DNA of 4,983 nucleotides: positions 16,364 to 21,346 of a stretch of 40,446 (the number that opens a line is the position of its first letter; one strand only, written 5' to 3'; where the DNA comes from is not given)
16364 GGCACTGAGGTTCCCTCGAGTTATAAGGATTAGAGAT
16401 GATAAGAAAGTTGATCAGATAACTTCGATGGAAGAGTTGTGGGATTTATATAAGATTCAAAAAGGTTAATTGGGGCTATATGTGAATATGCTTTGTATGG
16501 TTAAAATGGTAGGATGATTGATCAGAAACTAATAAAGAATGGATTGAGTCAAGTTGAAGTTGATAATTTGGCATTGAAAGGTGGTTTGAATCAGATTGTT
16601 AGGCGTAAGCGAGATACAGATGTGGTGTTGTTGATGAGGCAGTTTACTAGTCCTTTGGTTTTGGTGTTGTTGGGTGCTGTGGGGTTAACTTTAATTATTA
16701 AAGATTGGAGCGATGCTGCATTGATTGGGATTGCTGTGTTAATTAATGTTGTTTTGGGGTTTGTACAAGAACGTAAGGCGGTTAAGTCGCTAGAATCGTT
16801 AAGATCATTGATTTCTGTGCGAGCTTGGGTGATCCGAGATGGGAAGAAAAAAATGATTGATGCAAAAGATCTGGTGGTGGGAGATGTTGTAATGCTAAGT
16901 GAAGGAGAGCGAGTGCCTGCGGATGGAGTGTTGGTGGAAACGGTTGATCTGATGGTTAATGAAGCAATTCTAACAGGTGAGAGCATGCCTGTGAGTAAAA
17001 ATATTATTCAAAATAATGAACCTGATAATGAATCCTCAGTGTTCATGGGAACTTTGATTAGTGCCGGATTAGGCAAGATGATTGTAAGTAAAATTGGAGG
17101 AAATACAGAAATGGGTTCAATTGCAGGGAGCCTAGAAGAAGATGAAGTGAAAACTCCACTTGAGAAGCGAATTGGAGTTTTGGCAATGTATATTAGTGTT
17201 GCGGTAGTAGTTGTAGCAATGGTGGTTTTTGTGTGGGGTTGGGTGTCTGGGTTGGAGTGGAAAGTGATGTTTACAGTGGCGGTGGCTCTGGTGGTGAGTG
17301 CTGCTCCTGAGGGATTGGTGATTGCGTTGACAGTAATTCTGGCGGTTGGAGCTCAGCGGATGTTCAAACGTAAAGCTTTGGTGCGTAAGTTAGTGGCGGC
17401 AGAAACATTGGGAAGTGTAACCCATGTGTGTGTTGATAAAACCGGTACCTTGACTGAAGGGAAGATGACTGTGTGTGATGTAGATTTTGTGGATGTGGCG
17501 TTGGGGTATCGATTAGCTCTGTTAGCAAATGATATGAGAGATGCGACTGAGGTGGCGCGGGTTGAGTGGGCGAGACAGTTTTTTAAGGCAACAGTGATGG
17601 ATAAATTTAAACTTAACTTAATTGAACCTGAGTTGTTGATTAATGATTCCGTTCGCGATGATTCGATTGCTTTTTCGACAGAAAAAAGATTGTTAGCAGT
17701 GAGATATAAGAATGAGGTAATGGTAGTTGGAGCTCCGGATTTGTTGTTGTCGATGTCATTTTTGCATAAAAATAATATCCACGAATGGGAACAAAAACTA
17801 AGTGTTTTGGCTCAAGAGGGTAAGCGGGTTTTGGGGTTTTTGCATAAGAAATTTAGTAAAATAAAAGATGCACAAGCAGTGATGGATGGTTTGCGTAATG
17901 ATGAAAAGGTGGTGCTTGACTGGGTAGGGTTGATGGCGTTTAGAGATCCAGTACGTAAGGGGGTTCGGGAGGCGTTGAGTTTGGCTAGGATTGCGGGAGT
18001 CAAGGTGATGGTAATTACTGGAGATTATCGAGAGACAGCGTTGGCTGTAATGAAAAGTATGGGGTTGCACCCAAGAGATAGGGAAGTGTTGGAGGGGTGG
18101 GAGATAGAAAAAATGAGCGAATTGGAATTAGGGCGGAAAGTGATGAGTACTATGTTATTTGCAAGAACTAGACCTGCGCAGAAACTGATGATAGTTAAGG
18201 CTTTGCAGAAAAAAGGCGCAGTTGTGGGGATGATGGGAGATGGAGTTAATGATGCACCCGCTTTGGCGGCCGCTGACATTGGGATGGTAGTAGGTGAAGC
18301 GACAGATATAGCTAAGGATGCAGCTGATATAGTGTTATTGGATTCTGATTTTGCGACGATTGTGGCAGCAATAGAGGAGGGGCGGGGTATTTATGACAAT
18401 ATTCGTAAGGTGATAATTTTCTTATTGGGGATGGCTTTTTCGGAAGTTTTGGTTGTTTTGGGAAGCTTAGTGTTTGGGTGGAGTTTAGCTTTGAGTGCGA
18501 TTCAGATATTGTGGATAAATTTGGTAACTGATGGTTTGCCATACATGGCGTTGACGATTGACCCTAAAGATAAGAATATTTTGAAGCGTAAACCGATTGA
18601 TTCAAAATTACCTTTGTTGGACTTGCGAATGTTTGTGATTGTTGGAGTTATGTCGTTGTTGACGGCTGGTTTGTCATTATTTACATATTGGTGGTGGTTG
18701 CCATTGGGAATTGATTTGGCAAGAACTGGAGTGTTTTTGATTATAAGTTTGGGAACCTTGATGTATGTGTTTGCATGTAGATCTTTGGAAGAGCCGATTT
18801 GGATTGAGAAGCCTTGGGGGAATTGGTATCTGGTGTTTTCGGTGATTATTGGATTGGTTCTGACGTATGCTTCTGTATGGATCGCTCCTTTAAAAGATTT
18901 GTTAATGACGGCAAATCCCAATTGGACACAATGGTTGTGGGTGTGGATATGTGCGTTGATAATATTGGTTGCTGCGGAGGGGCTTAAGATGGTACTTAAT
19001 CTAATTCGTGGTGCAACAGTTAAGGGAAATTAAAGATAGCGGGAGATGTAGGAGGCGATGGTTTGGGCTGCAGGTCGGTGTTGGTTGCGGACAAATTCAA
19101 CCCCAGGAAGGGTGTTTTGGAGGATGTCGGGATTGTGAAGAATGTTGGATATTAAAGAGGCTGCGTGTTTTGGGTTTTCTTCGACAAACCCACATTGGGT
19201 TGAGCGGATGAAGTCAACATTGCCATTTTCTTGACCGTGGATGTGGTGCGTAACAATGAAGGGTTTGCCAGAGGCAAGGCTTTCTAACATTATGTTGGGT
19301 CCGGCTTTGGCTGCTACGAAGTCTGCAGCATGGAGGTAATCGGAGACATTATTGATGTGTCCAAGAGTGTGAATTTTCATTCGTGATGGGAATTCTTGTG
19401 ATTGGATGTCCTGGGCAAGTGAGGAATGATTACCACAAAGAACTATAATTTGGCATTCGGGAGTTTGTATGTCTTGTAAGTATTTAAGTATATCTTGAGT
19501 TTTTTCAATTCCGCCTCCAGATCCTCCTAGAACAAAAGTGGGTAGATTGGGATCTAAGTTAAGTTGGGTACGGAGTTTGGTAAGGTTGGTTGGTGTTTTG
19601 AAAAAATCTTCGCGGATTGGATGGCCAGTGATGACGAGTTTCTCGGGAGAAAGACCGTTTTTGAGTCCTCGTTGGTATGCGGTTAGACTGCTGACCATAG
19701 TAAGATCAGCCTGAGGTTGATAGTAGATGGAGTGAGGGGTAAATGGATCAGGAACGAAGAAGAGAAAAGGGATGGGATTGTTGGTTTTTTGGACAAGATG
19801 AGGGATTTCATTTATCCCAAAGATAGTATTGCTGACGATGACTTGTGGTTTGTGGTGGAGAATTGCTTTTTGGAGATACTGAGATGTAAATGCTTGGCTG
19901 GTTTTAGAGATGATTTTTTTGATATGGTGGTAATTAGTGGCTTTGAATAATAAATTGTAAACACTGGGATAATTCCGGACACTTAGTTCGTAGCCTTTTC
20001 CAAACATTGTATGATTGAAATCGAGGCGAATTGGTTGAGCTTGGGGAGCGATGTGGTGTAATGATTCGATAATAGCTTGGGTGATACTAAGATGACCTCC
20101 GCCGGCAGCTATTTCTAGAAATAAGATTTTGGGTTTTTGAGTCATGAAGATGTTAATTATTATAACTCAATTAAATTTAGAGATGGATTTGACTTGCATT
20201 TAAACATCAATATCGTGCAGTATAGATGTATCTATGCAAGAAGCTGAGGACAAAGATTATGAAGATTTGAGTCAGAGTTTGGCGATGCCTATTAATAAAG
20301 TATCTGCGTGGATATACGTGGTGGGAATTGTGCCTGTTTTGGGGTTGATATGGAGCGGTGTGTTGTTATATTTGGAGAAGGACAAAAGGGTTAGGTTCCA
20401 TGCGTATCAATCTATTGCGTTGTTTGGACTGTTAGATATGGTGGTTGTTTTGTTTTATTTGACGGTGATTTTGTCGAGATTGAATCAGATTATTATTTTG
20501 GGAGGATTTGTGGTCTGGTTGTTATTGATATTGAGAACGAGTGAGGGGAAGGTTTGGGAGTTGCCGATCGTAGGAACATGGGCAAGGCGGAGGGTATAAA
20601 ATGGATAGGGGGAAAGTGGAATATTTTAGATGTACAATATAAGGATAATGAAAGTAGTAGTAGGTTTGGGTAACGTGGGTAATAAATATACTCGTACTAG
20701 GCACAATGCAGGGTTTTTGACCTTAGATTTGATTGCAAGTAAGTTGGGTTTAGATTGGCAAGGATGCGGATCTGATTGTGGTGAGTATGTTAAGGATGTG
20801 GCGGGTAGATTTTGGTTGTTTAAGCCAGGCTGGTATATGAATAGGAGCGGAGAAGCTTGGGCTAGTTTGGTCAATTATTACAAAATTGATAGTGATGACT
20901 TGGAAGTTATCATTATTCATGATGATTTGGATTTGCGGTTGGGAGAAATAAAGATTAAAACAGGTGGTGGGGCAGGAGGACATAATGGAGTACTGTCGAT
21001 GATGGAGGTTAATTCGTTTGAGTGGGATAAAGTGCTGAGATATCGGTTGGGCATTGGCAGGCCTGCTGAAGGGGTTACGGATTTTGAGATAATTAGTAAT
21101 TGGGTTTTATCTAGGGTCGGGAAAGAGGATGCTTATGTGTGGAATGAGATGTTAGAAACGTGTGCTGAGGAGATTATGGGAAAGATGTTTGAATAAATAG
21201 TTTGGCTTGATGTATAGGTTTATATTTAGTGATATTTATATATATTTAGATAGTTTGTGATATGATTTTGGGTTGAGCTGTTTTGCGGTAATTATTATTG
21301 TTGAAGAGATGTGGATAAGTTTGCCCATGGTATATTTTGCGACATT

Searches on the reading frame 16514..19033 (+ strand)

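Call 18: search_protein_families(library=pfam, proteins=[window:16514-19033:+], max_evalue=0.0001)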
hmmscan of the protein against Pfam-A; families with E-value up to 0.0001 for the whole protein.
window:16514-19033:+ (839 aa): 4 families
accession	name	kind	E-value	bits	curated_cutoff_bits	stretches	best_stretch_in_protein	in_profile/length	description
PF00122.25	E1-E2_ATPase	-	6.7e-48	163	28.1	1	99-286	2-181/181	E1-E2 ATPase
PF00689.26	Cation_ATPase_C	-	3.3e-40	138.2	27.3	1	658-826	2-174/175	Cation transporting ATPase, C-terminus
PF00702.32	Hydrolase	-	4.9e-16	60.1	26.4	1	304-588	3-191/191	haloacid dehalogenase-like hydrolase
PF00690.31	Cation_ATPase_N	-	4.3e-08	33.1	20.4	1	8-58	18-68/69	Cation transporter/ATPase, N-terminus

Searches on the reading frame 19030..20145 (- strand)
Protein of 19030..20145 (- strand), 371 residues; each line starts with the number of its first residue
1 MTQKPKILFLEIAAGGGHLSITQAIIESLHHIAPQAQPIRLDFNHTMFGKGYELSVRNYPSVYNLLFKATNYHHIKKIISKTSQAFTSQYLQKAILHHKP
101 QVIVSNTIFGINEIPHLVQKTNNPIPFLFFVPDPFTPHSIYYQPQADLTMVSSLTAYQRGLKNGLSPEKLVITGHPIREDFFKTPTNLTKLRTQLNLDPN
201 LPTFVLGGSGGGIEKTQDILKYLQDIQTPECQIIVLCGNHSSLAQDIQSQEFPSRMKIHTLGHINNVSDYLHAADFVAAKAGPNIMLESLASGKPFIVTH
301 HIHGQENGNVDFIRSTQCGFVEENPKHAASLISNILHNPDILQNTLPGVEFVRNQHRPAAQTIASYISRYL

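Call 18: search_protein_families(library=pfam, proteins=[window:19030-20145:-], max_evalue=0.0001)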
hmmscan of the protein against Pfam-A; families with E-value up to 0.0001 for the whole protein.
window:19030-20145:- (371 aa): 4 families
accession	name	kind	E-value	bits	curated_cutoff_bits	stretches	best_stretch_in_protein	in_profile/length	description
PF06925.17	MGDG_synth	-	1.4e-10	42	25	1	43-177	34-169/169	Monogalactosyldiacylglycerol (MGDG) synthase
PF04101.22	Glyco_tran_28_C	-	6.5e-09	36.5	22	1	204-299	3-97/166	Glycosyltransferase family 28 C-terminal domain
PF13692.12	Glyco_trans_1_4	-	1.1e-05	26.2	27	1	231-337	34-141/142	Glycosyl transferases group 1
PF00534.26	Glycos_transf_1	-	7.9e-05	22.7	26.4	0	233-340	49-160/172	Glycosyl transferases group 1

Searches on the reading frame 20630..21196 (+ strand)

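Call 19: search_protein_families(library=pfam, proteins=[window:20630-21196:+], max_evalue=0.001)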
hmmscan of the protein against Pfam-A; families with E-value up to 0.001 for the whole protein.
window:20630-21196:+ (188 aa): 1 family
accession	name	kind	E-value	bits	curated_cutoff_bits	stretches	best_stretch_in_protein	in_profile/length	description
PF01195.25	Pept_tRNA_hydro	-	4e-46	157.6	27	1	9-182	1-167/183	Peptidyl-tRNA hydrolase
